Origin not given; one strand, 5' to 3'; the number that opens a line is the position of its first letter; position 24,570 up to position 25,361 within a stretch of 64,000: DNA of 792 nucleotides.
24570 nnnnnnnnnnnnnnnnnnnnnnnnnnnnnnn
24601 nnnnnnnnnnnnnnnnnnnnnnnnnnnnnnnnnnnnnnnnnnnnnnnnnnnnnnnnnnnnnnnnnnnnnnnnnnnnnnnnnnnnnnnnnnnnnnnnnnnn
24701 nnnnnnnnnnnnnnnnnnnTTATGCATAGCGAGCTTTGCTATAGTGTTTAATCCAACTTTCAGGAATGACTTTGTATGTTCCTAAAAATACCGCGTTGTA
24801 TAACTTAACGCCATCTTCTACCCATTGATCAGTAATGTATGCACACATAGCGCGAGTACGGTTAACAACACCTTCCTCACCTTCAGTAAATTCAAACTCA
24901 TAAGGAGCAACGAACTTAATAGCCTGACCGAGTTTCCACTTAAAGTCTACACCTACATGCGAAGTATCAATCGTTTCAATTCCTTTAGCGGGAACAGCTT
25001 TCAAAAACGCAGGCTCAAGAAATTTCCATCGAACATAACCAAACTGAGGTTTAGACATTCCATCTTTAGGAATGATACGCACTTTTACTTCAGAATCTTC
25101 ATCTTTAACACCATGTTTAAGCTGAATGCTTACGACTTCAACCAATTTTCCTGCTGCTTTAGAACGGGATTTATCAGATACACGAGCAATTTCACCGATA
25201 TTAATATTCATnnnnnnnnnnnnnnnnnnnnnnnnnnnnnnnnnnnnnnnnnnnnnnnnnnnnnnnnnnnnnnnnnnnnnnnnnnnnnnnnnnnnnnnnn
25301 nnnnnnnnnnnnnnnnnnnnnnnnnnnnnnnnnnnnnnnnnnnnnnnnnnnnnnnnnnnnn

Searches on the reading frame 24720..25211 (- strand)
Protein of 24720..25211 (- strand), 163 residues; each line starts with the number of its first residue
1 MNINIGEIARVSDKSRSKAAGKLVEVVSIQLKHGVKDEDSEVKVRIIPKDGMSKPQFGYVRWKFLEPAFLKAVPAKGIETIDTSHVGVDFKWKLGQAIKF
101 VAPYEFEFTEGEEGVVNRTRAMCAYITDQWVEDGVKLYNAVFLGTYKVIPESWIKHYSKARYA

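Call 5: search_protein_families(library=pfam, proteins=[window:24720-25211:-], max_evalue=1)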
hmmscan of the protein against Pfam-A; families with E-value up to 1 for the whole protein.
window:24720-25211:- (163 aa): 1 family
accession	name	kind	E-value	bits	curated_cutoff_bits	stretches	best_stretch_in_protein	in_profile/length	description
PF17613.7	motB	-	1.1e-96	321.5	25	1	1-163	1-162/162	Modifier of transcription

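Call 18: find_homologous_proteins(query=window:24720-25211:-, max_evalue=0.001)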
Query window:24720-25211:- (163 aa): 105 proteins with E <= 0.001 among 116 candidates.
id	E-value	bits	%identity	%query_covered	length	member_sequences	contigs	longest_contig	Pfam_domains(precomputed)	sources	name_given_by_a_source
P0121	3.1e-97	341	95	100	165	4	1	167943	PF17613.8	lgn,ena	-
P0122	8.0e-94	330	93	100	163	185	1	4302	PF17613.8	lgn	-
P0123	7.6e-93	327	93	100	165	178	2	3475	PF17613.8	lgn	-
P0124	9.0e-92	323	91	100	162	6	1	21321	PF17613.8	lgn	-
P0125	3.8e-85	302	87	100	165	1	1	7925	PF17613.8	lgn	-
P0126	1.3e-84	300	86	100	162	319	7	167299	PF17613.8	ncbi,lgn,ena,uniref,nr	ncbi:hypothetical protein ACWAYJ_000036 [Shigella sonnei]|uniref:Transcriptional regulator n=3 Tax=T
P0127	2.2e-84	299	85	100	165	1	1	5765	PF17613.8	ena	-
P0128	1.9e-83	296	86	100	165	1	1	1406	PF17613.8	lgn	-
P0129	2.3e-80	286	84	100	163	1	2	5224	PF17613.8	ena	-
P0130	5.9e-72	259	85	87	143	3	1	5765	PF17613.8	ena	-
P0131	6.1e-67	242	72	100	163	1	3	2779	PF17613.8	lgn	-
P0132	1.6e-65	238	99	65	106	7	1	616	PF17613.8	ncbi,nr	ncbi:TPA: hypothetical protein MC469_005179, partial [Escherichia coli]|nr:hypothetical protein [Esc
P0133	2.6e-58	214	65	100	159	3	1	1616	PF17613.8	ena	-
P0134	7.9e-55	203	94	60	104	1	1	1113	PF17613.8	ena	-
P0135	8.1e-54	200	61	98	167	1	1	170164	PF17613.8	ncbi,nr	ncbi:transcriptional regulator [Phage NC-G]|nr:transcriptional regulator [Phage NC-G]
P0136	3.9e-52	194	60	98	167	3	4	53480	PF17613.8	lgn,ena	-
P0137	5.7e-52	194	61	98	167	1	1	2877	PF17613.8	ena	-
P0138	1.7e-51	192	60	98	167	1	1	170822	PF17613.8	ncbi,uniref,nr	ncbi:MotB-like transcriptional regulator [Escherichia phage vB_EcoM_VR25]|uniref:Modifier of transcr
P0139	6.1e-51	190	60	98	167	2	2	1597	PF17613.8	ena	-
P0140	6.3e-51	190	53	98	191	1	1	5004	PF17613.8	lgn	-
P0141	2.9e-50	188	54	98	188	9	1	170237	PF17613.8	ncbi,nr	ncbi:hypothetical protein [Enterobacteria phage vB_EcoM_IME540]|nr:hypothetical protein [Enterobacte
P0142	1.6e-48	183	53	98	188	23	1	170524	PF17613.8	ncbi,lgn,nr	ncbi:hypothetical protein EcWhh1_104 [Escherichia phage EcWhh-1]|nr:hypothetical protein EcWhh1_104 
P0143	1.0e-45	173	50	100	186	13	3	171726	PF17613.8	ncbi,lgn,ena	-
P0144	3.5e-45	172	49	100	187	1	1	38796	PF17613.8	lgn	-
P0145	4.7e-45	171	56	100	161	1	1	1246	PF17613.8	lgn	-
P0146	9.6e-45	170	52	99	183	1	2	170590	PF17613.8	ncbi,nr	ncbi:MotB-like transcriptional regulator [Escherichia phage UGJNEcP4]|nr:MotB-like transcriptional r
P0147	3.1e-44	169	56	100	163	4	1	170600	PF17613.8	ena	-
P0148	5.7e-44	168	55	100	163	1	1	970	PF17613.8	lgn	-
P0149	1.5e-43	166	54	100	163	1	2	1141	PF17613.8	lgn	-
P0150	2.4e-43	166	54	100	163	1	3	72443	PF17613.8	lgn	-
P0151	2.4e-43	166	55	100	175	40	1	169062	PF17613.8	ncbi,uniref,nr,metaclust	ncbi:MotB-like transcriptional regulator [Shigella phage Shf125875]|uniref:Transcription factor MotB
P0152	2.5e-43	166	54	100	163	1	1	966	PF17613.8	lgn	-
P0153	3.5e-43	165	54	100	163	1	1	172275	PF17613.8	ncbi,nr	ncbi:modifier of transcription [Escherichia phage DK-13]|nr:modifier of transcription [Escherichia p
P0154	3.6e-43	165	54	100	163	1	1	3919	PF17613.8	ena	-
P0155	3.7e-43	165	50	99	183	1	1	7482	PF17613.8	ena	-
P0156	4.1e-43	165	54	100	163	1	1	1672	PF17613.8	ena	-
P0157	5.6e-43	165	54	100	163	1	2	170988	PF17613.8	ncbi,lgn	-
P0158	5.7e-43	165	54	100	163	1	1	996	PF17613.8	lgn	-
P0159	5.7e-43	165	54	100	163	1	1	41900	PF17613.8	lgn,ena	-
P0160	6.5e-43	164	54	100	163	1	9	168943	PF17613.8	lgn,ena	-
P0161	7.3e-43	164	54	100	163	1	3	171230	PF17613.8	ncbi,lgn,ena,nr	ncbi:modifier of transcription [Escherichia phage ECML-359]|nr:modifier of transcription [Escherichi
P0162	7.7e-43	164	54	100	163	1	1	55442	PF17613.8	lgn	-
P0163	8.8e-43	164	53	100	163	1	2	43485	PF17613.8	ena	-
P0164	9.3e-43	164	54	100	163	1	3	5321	PF17613.8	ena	-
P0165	1.1e-42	164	54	100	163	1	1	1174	PF17613.8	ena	-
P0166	1.2e-42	164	54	100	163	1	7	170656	PF17613.8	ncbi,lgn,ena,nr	ncbi:transcriptional regulator [Escherichia phage P896]|nr:transcriptional regulator [Escherichia ph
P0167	1.5e-42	163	54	100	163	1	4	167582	PF17613.8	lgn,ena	-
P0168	1.6e-42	163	53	100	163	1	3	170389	PF17613.8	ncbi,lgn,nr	ncbi:modifier of transcription [Escherichia phage UPEC07]|nr:modifier of transcription [Escherichia 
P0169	1.7e-42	163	54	100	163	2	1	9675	PF17613.8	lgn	-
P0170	2.0e-42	163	53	100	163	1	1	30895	PF17613.8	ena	-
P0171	2.1e-42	163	54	100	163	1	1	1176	PF17613.8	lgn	-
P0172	2.5e-42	162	50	99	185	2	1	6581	PF17613.8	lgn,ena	-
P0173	2.9e-42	162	54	100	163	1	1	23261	PF17613.8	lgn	-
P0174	3.0e-42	162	54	100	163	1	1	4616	PF17613.8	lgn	-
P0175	3.2e-42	162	54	100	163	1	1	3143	PF17613.8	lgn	-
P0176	3.5e-42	162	53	100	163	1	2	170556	PF17613.8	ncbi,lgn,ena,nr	ncbi:modifier of transcription [Escherichia phage UPEC01]|nr:modifier of transcription [Escherichia 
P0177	3.7e-42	162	50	99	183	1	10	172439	PF17613.8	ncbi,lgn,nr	ncbi:modifier of transcription [Escherichia phage vB_EcoM-E33]|nr:transcriptional regulator [Escheri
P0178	4.6e-42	162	49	99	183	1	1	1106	PF17613.8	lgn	-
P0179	5.0e-42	161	54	100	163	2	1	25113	PF17613.8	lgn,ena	-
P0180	5.3e-42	161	54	100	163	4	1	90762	PF17613.8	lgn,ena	-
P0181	6.7e-42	161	53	100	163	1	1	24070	PF17613.8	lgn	-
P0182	6.8e-42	161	53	100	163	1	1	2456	PF17613.8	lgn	-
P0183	7.0e-42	161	54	100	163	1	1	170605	PF17613.8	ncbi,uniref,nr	ncbi:modifier of transcription [Shigella phage SP18]|uniref:Modifier of transcription n=1 Tax=Shigel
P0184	8.5e-42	161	54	100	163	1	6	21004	PF17613.8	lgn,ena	-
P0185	1.3e-41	160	53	100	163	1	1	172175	PF17613.8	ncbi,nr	ncbi:transcriptional regulator [Escherichia phage PSD2001]|nr:transcriptional regulator [Escherichia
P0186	1.3e-41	160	53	100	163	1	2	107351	PF17613.8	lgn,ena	-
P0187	1.4e-41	160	54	100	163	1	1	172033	PF17613.8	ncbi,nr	ncbi:transcriptional regulator [Escherichia phage P479]|nr:transcriptional regulator [Escherichia ph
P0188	1.5e-41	160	52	100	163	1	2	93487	PF17613.8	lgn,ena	-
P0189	1.6e-41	160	53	100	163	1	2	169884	PF17613.8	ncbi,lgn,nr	ncbi:modifier of transcription [Escherichia phage CJ20]|nr:modifier of transcription [Escherichia ph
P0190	1.7e-41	160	48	100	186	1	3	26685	PF17613.8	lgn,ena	-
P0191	1.9e-41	160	49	99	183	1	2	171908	PF17613.8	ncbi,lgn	ncbi:transcriptional regulator [Escherichia phage LHE83]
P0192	4.2e-41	158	48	100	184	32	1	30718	PF17613.8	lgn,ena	-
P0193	6.6e-41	158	48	99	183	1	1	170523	PF17613.8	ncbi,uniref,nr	ncbi:MotB-like transcriptional regulator [Escherichia phage JS98]|uniref:MotB modifier of transcript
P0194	2.0e-40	156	49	99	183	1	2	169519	PF17613.8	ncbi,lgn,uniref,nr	ncbi:hypothetical protein MN04_00176 [Escherichia phage MN04]|uniref:Modifier of transcription n=1 T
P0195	1.7e-39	153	52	100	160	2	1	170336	PF17613.8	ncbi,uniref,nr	ncbi:modifier of transcription [Escherichia phage vB_EcoM_VR20]|uniref:Modifier of transcription n=1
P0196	3.1e-34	136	47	100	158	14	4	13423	PF17613.8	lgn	-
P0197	4.4e-33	132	61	79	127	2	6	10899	PF17613.8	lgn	-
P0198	2.7e-32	130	76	50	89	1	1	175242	PF17613.8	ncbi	-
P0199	2.7e-32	130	45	100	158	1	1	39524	PF17613.8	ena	-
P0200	3.6e-32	129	45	100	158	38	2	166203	PF17613.8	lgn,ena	-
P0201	3.0e-30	123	39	99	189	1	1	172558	PF17613.8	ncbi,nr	ncbi:modifier of transcription [Escherichia phage KIT01]|nr:modifier of transcription [Escherichia p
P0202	3.0e-30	123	48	99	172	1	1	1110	PF17613.8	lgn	-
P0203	4.2e-30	123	49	100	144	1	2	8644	PF17613.8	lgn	-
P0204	4.4e-30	123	47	99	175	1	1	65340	PF17613.8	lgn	-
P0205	4.4e-30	123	39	99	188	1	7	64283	PF17613.8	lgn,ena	-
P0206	1.3e-29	121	48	99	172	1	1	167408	PF17613.8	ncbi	ncbi:transcriptional regulator [Escherichia phage JM10]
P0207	1.8e-29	121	39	99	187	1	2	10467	PF17613.8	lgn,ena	-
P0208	2.0e-29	120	47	99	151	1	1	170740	PF17613.8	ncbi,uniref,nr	ncbi:MotB-like transcriptional regulator [Shigella phage JK45]|uniref:Modifier of transcription n=1 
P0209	2.4e-29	120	48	99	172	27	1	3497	PF17613.8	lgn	-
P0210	4.2e-29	119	94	37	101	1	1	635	PF17613.8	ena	-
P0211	4.7e-29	119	46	99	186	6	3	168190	PF17613.8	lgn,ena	-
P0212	2.5e-28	117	46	99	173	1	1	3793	PF17613.8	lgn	-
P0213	1.3e-27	115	37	99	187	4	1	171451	PF17613.8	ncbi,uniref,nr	ncbi:MotB modifier of transcription [Escherichia phage JS10]|uniref:MotB modifier of transcription n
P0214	2.8e-27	114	40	99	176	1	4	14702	PF17613.8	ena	-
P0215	9.3e-22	96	41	99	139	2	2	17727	PF17613.8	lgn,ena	-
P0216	2.4e-21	94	40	99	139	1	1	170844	PF17613.8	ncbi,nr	ncbi:transcription regulator [Escherichia phage 348Ecol098PP]|nr:transcription regulator [Escherichi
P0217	1.2e-20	92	41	99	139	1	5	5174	PF17613.8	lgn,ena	-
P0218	9.9e-20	89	40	99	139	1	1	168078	PF17613.8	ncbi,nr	ncbi:MotB [Escherichia phage vB_EcoM-pJBB]|nr:MotB [Escherichia phage vB_EcoM-pEB20]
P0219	1.2e-19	89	41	100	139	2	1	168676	PF17613.8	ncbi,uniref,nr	ncbi:transcriptional regulator [Escherichia phage moha]|uniref:Transcriptional regulator n=1 Tax=Esc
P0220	1.6e-19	88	40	99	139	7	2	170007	PF17613.8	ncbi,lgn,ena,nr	ncbi:MotB-like protein [Escherichia phage mogra]|nr:MotB-like protein [Escherichia phage mogra] WPK3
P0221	1.7e-18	85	41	99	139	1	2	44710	PF17613.8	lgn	-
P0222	6.7e-18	83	39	100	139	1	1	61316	PF17613.8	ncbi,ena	-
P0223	1.9e-15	75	37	100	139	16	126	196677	PF17613.8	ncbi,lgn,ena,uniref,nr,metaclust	ncbi:MotB-like transcriptional regulator [Enterobacteria phage RB68]|uniref:MotB-like protein n=17 T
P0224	2.0e-15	75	37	100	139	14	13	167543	PF17613.8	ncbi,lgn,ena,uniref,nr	ncbi:hypothetical protein RNO16_13210 [Escherichia coli]|uniref:MotB-like protein n=1 Tax=Enterobact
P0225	5.6e-15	74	36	100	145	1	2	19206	PF17613.8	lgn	-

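Call 32: predict_structure(alignment_id=A3)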
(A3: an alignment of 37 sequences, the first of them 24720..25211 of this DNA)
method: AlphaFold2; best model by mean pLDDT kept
length: 163 residues; sequences in the alignment: 37
mean_pLDDT: 80.5   pTM: 0.47
mean pLDDT of the five models: 80.5, 78.4, 77.9, 77.3, 77.0
residues with pLDDT >= 90: 51; 70-90: 86; 50-70: 11; < 50: 15
segments of 3 or more residues with pLDDT < 50: 70-83
pLDDT, mean of each block of 10 residues (from residue 1): 80 91 87 81 85 80 78 35 59 93 84 80 91 86 85 93 80
secondary structure, 60 per line:
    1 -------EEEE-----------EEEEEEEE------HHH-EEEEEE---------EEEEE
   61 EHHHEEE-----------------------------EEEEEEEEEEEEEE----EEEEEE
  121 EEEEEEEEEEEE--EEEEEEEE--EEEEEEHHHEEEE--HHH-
elements in order: E8-11 E23-30 E41-46 E56-61 E65-67 E97-110 E115-132 E135-142 E145-150 E154-157

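Call 58: search_protein_families(library=phrogs, proteins=[window:24720-25211:-], max_evalue=0.01)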
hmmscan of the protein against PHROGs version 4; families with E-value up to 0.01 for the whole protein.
window:24720-25211:- (163 aa): 3 families
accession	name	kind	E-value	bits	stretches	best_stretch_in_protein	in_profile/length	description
phrog_1671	-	transcription regulation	2.2e-76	256.6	1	1-163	1-166/166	MotB-like transcriptional regulator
phrog_2333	-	unknown function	1e-08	36.6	1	120-153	171-204/210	unknown function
phrog_7007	-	transcription regulation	0.0011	20.4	1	122-161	104-143/149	MotB-like transcriptional regulator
